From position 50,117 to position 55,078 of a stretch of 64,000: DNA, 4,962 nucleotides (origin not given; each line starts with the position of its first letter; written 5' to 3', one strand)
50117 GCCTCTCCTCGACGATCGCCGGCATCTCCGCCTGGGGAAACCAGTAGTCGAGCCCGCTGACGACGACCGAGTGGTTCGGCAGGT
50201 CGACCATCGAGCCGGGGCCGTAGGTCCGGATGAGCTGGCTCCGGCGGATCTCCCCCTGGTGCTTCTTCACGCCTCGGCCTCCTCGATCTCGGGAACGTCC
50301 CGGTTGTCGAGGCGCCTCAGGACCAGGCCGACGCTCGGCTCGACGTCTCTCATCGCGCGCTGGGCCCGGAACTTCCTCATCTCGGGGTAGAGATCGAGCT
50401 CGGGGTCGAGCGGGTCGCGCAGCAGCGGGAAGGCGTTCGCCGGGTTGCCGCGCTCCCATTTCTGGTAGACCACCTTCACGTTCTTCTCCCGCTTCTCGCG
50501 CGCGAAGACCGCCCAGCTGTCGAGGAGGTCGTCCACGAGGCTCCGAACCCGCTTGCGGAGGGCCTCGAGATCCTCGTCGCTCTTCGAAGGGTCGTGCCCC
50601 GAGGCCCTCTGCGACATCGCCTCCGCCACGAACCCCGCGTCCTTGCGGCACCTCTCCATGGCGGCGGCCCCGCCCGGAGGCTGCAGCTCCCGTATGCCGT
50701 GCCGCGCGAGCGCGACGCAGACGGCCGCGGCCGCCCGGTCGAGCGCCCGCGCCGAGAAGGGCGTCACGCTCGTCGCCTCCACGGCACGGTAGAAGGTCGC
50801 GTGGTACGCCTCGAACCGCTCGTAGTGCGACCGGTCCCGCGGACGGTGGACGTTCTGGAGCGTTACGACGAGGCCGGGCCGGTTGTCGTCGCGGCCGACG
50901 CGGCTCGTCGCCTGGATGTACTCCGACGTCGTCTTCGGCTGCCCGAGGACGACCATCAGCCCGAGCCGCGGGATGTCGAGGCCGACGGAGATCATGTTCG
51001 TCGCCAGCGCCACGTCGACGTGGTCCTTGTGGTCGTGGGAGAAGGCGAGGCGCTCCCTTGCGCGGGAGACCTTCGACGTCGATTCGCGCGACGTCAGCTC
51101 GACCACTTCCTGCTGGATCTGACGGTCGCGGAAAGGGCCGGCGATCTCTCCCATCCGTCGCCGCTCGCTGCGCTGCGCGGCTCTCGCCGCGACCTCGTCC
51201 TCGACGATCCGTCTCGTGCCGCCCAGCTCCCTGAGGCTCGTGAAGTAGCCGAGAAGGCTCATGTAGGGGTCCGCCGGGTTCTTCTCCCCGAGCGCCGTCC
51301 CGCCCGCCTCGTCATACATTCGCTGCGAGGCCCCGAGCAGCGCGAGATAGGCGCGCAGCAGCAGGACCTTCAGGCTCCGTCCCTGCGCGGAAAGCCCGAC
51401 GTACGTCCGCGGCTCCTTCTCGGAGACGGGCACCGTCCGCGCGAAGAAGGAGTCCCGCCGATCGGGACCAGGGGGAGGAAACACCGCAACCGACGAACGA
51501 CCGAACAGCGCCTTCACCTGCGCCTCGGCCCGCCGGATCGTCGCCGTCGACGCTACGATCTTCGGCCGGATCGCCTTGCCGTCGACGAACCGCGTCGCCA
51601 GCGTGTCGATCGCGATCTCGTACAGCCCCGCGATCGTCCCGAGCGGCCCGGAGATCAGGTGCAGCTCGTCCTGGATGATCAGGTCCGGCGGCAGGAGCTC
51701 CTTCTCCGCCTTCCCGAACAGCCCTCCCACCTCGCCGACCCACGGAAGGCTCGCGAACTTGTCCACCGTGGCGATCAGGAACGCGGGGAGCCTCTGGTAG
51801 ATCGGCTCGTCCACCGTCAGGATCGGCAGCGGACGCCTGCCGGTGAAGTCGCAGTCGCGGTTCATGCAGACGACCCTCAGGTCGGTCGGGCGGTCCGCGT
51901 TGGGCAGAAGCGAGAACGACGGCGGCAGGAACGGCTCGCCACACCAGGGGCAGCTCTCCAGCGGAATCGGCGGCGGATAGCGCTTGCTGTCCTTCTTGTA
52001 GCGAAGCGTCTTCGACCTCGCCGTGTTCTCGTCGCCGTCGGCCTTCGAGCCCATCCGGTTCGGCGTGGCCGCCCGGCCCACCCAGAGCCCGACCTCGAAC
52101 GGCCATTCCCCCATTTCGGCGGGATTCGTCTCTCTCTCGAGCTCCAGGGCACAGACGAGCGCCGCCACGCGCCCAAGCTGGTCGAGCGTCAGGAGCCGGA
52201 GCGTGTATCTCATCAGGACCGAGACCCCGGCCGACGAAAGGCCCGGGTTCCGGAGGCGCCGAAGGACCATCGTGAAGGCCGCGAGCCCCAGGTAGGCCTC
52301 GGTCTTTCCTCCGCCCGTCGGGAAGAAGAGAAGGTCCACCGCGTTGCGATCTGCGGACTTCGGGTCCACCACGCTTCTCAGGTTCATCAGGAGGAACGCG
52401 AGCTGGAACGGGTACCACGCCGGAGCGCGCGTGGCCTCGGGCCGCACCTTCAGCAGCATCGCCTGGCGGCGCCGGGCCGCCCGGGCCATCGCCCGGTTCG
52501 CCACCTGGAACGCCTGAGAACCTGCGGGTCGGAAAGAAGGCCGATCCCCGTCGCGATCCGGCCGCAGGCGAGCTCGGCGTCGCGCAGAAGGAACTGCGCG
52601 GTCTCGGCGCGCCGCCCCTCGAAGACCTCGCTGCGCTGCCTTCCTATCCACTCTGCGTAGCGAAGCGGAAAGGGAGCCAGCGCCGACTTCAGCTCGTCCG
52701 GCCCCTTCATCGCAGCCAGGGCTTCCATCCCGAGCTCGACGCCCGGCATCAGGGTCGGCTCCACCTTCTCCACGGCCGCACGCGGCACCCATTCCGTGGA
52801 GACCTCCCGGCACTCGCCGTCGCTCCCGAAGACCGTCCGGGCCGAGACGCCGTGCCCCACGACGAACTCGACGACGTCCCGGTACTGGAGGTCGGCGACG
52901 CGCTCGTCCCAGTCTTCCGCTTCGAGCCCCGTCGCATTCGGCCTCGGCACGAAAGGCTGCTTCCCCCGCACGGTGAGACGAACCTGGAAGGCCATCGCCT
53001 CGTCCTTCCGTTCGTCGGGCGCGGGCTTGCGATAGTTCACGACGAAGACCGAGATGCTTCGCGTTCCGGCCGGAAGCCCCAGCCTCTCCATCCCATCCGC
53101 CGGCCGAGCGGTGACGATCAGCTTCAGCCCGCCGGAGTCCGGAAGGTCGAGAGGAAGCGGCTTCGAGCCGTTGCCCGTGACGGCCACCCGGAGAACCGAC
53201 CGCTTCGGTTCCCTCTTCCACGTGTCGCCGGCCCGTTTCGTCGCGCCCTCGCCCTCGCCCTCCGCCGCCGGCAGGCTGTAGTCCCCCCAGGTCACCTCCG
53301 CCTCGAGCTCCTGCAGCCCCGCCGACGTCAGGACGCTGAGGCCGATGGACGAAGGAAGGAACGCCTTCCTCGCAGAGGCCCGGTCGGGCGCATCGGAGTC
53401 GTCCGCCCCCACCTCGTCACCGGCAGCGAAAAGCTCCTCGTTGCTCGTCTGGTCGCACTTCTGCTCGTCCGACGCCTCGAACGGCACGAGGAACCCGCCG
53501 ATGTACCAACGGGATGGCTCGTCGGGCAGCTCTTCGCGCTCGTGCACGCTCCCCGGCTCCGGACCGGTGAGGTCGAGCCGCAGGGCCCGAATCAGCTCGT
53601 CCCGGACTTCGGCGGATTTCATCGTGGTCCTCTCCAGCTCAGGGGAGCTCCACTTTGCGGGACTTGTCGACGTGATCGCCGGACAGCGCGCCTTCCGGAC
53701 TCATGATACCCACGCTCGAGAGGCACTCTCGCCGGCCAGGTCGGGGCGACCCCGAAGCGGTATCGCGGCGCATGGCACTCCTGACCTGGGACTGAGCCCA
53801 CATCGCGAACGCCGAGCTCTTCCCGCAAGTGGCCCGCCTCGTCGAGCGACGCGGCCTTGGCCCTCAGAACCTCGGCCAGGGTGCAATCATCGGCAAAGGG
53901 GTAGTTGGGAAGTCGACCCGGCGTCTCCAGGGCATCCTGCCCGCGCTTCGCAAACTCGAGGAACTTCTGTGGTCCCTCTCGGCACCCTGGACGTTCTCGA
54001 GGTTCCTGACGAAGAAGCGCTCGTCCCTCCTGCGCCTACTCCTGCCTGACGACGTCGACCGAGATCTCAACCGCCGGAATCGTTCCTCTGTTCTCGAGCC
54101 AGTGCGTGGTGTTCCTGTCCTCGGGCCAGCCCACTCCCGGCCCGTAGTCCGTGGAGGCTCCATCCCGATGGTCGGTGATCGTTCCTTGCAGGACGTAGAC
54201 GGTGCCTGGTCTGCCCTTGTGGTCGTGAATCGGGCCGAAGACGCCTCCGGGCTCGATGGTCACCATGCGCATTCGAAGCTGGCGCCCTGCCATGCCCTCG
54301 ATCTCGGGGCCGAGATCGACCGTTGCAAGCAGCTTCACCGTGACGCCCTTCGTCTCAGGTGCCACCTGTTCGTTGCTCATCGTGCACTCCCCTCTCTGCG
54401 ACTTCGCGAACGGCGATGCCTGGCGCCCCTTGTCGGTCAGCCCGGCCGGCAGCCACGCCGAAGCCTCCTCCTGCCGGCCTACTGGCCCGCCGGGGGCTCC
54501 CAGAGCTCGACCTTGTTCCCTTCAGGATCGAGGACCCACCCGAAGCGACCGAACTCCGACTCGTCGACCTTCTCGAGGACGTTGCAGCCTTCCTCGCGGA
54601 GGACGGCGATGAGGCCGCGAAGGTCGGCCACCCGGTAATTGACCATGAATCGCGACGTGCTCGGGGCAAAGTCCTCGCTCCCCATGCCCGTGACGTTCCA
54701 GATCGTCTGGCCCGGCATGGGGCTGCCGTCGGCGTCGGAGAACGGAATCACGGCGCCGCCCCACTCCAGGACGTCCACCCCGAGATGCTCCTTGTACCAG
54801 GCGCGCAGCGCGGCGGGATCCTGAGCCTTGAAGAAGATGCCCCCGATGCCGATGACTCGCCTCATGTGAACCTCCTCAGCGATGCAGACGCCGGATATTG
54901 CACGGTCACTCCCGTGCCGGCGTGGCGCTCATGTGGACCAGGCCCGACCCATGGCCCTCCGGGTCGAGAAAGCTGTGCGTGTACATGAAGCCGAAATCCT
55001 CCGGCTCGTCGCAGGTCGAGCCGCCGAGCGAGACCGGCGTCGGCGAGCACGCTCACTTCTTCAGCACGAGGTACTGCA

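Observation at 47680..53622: Compact helicase-DUF1998-PLD (DrmA-DrmB-DrmC-like) defence operon with no methyltransferase in reach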

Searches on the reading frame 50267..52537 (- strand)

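Call 5: search_protein_families(library=pfam, proteins=[window:50267-52537:-], max_evalue=0.01)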
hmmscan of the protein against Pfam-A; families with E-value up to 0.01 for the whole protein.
window:50267-52537:- (756 aa): 1 family
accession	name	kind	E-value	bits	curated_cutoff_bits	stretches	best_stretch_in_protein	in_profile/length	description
PF00271.37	Helicase_C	-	7.8e-08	33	23.5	1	497-549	55-108/110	Helicase conserved C-terminal domain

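Call 6: search_protein_families(library=padloc, proteins=[window:50267-52537:-], max_evalue=0.01)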
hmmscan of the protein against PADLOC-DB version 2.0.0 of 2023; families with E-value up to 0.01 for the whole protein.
window:50267-52537:- (756 aa): 18 families
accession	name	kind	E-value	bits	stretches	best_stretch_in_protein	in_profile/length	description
PDLC02575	DrmA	-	3.3e-269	893.3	2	278-744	389-832/837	DrmA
PDLC02568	DrmA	-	1.1e-228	758.9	1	162-753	1-609/611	DrmA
PDLC02571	DrmA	-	1.8e-151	504.1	3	279-736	844-1278/1282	DrmA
PDLC02567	DrmA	-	1.6e-145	484.3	2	282-746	1277-1729/1750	DrmA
PDLC02577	DrmA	-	2.5e-125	417.3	2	281-616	229-567/697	DrmA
PDLC02576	DrmA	-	1.2e-65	220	2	282-598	765-1089/1235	DrmA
PDLC02574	DrmA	-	6.9e-45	151.1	1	500-740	30-252/269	DrmA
PDLC02896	DpdJ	-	2.7e-07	26.7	1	506-577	580-650/1487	DpdJ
PDLC02569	DrmA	-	2.2e-06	23.7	1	508-585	831-906/1095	DrmA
PDLC02573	DrmA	-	2.6e-06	23.7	1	504-579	791-866/1018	DrmA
PDLC02895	DpdJ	-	3.3e-06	22.2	1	192-582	971-1361/2112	DpdJ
PDLC02859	DpdF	-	2.8e-05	20.8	1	499-566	364-430/545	DpdF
PDLC02870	DpdF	-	6.1e-05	19.7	1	457-618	234-388/534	DpdF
PDLC02570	DrmA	-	0.0002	17.8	1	494-583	568-656/851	DrmA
PDLC02893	DpdJ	-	0.00088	15.3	1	506-578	591-662/876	DpdJ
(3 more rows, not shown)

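Call 17: search_protein_families(library=ncbifam, proteins=[window:50267-52537:-], max_evalue=0.001)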
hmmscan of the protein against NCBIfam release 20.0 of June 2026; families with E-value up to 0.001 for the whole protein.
window:50267-52537:- (756 aa): 4 families
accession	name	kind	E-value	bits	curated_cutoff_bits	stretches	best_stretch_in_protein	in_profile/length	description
NF038325.1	DISARM_DrmAS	equivalog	3.4e-279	929.4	950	2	278-740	722-1165/1165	DISARM system helicase DrmA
NF038326.1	DISARM_DrmAL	exception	6.4e-157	524.2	999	3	279-735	885-1324/1329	DISARM system helicase DrmA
NF041067.1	DpdJ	equivalog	4.2e-06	24.7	800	1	505-577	571-642/1482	protein DpdJ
TIGR03817.1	DECH_helic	hypoth_equivalog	0.00099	17.5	874.1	0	496-600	318-418/742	helicase/secretion neighborhood putative DEAH-box helicase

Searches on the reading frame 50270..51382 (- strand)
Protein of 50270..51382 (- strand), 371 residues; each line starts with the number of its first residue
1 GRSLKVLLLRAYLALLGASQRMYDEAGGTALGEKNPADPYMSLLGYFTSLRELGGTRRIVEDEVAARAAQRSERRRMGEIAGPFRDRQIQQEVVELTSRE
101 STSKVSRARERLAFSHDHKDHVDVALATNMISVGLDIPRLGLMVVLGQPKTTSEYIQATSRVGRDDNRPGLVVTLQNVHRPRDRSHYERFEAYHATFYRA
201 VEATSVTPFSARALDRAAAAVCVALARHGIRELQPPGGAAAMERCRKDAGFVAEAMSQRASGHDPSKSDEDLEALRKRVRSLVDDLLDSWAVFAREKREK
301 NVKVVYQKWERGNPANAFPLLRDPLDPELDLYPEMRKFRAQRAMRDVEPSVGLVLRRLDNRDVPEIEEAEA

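Call 64: search_solved_structures(query=window:50270-51382:-, max_evalue=0.001, show_alignments=1)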
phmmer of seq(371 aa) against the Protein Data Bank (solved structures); distinct sequences matched with E-value up to 0.001: 1.
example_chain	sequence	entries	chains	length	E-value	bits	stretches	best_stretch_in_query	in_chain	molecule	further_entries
7s9v_A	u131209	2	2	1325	1.8e-53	185.1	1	2-262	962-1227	DrmA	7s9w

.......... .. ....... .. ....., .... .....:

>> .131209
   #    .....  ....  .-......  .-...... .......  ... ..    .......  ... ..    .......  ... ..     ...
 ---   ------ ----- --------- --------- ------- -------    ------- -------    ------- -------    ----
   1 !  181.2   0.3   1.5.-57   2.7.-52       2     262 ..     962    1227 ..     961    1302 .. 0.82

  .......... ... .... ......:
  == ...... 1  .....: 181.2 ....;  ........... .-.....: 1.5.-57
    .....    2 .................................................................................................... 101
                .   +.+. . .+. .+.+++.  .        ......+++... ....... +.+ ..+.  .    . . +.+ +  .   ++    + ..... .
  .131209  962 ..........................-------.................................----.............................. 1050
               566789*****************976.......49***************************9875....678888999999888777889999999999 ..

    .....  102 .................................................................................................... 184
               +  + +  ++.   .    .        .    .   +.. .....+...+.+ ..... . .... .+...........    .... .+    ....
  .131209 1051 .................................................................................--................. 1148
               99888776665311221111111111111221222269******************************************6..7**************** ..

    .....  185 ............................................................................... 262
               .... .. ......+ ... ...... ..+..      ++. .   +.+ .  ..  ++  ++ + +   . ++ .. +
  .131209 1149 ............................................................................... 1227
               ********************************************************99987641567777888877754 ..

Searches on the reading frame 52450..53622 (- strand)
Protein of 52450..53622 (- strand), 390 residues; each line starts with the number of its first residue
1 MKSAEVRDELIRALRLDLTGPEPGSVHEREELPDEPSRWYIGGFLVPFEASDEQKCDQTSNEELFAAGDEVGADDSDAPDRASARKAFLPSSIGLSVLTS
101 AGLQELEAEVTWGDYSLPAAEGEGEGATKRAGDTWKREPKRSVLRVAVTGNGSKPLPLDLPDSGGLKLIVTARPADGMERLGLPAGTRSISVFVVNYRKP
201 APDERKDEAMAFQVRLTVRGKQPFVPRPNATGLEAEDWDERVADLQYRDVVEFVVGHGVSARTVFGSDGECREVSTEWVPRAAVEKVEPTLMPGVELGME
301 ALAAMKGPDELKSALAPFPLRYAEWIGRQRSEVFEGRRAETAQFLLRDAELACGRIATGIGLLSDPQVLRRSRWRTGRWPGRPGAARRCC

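Call 5: search_protein_families(library=pfam, proteins=[window:52450-53622:-], max_evalue=0.01)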
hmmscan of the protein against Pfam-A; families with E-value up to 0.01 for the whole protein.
window:52450-53622:- (390 aa): 0 families

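Call 6: search_protein_families(library=padloc, proteins=[window:52450-53622:-], max_evalue=0.01)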
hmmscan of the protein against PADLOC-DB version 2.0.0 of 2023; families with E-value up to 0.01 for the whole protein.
window:52450-53622:- (390 aa): 3 families
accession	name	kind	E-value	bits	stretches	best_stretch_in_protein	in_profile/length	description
PDLC02571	DrmA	-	3.9e-21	72.4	2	6-261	2-245/1282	DrmA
PDLC02567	DrmA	-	7e-19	64.5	1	45-288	618-858/1750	DrmA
PDLC02575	DrmA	-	8.9e-07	25.1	1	293-367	6-81/837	DrmA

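Call 17: search_protein_families(library=ncbifam, proteins=[window:52450-53622:-], max_evalue=0.001)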
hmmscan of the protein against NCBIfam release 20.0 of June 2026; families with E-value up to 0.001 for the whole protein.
window:52450-53622:- (390 aa): 2 families
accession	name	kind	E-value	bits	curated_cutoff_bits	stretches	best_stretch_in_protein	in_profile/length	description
NF038325.1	DISARM_DrmAS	equivalog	1.1e-58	199.1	950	1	6-370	1-389/1165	DISARM system helicase DrmA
NF038326.1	DISARM_DrmAL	exception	3e-18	64.7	999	2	6-257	1-256/1329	DISARM system helicase DrmA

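Call 76: find_homologous_proteins(query=window:52525-53622:-, max_evalue=0.00001)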
Query window:52525-53622:- (366 aa): 132 proteins with E <= 0.00001 among 8000 candidates; the best 120 are listed.
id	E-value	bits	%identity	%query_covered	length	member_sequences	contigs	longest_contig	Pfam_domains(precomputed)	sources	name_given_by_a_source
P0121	2.5e-229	779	95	100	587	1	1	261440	-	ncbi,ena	-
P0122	4.2e-150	518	72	89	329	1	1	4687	-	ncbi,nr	ncbi:MAG TPA: helicase, partial [Thermoanaerobaculia bacterium]|nr:helicase [Thermoanaerobaculia bac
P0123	2.3e-122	427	70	79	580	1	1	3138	-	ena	-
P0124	1.2e-94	336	48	100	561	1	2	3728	-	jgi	jgi:hypothetical protein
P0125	6.1e-94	333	47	100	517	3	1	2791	-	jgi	jgi:uncharacterized glyoxalase superfamily protein PhnB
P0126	1.3e-93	332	49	93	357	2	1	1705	-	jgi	jgi:hypothetical protein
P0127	8.6e-89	317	46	100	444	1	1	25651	-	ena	-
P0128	1.7e-88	316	46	100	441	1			-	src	-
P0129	6.0e-88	314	45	100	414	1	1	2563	-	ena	-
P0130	8.7e-88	313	44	100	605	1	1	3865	-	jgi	jgi:hypothetical protein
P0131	4.1e-87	311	45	100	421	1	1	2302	-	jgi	jgi:hypothetical protein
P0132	5.5e-86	307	48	99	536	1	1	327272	-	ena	-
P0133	2.4e-85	305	44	100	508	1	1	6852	-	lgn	-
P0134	4.5e-85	304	44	100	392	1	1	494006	-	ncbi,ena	-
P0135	6.1e-85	304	43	99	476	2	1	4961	-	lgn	-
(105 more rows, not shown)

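Call 79: search_solved_structures(query=window:52525-53622:-, max_evalue=0.01, show_alignments=1)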
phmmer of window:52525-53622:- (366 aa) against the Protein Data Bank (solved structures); distinct sequences matched with E-value up to 0.01: 1.
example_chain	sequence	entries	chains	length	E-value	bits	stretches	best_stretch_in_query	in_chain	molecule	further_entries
7s9v_A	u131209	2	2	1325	1.8e-14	57.1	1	69-299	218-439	DrmA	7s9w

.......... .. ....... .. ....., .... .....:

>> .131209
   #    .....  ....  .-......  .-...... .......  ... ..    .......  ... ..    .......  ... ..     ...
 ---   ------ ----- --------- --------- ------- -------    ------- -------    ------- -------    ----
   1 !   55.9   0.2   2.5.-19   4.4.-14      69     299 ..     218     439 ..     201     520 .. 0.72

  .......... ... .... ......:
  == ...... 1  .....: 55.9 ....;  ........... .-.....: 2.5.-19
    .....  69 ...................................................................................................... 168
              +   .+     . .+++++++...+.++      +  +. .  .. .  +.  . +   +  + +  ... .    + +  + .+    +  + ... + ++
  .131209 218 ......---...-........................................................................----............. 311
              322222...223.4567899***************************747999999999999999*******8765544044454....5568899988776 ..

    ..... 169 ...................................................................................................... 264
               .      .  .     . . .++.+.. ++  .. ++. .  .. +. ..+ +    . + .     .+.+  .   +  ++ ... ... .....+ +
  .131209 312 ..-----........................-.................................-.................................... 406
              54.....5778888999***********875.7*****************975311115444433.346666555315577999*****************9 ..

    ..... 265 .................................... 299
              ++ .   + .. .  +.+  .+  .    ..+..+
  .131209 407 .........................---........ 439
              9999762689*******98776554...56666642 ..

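Call 85: find_encoding_contigs(protein=P0134, flank=9000, max_places=1)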
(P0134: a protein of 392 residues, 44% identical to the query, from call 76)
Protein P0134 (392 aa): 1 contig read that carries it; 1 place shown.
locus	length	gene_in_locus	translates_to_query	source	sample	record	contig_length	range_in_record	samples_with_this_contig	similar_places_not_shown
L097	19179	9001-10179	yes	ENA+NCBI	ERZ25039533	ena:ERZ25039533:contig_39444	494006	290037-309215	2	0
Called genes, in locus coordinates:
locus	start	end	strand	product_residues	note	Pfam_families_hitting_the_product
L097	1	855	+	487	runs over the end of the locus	-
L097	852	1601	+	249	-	PF00271:Helicase_C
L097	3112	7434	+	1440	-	PF20464:MmeI_N (weak), PF02384:N6_Mtase (faint), PF20473:MmeI_Mtase (weak), PF07669:Eco57I, PF20473:MmeI_Mtase, PF20466:MmeI_TRD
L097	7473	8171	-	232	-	-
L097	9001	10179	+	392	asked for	-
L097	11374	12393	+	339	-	PF00271:Helicase_C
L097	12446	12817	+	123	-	-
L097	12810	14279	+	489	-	PF09369:MZB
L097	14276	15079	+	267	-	PF13091:PLDc_2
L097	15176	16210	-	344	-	PF05193:Peptidase_M16_C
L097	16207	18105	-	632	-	-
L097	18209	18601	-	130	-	PF00190:Cupin_1 (faint), PF14667:Polysacc_synt_C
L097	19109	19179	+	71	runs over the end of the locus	-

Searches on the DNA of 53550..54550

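Call 59: search_rna_families(source=window, start=53550, end=54550, threshold=evalue, max_evalue=1)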
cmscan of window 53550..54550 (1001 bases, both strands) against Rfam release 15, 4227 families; matches with E-value up to 1: 0.
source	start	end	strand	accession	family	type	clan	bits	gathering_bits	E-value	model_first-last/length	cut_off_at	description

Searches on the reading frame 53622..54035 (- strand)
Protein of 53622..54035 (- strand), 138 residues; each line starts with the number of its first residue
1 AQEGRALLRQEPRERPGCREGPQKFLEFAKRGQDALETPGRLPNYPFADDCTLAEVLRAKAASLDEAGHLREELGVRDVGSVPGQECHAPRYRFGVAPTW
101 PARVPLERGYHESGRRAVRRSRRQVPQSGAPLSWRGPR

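Call 87: search_protein_families(library=pfam, proteins=[window:53622-54035:-], max_evalue=0.01)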
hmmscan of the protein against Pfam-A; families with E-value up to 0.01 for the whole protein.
seq(138 aa): 0 families

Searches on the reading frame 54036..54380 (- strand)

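Call 86: search_protein_families(library=padloc, proteins=[window:54036-54380:-], max_evalue=0.001)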
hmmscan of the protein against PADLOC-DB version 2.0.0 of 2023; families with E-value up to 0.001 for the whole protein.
window:54036-54380:- (114 aa): 0 families

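Call 87: search_protein_families(library=pfam, proteins=[window:54036-54380:-], max_evalue=0.01)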
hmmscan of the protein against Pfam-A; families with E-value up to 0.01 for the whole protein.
window:54036-54380:- (114 aa): 2 families
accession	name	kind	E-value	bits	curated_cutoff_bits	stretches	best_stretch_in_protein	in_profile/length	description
PF07883.17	Cupin_2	-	1.5e-10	41.1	27.2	1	39-108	2-69/70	Cupin domain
PF12973.13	Cupin_7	-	0.0039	17.4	27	1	38-74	36-69/105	ChrR Cupin-like domain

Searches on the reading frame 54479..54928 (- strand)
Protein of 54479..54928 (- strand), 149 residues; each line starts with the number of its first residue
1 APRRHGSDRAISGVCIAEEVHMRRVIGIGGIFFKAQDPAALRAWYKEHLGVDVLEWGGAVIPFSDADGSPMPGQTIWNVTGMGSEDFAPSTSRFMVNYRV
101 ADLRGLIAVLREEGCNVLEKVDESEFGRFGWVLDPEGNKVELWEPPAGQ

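Call 9: search_protein_families(library=pfam, proteins=[window:54479-54928:-], max_evalue=0.001)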
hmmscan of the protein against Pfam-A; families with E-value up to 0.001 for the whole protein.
window:54479-54928:- (149 aa): 2 families
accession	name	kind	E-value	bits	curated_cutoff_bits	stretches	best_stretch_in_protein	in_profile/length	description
PF18029.7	Glyoxalase_6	-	9.4e-07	29.9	23.6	1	31-142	2-105/106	Glyoxalase-like domain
PF00903.31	Glyoxalase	-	0.00012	22.9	20.6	0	35-142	9-121/121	Glyoxalase/Bleomycin resistance protein/Dioxygenase superfamily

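Call 86: search_protein_families(library=padloc, proteins=[window:54479-54865:-], max_evalue=0.001)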
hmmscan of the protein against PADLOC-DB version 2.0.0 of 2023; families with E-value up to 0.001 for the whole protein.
window:54479-54865:- (128 aa): 0 families
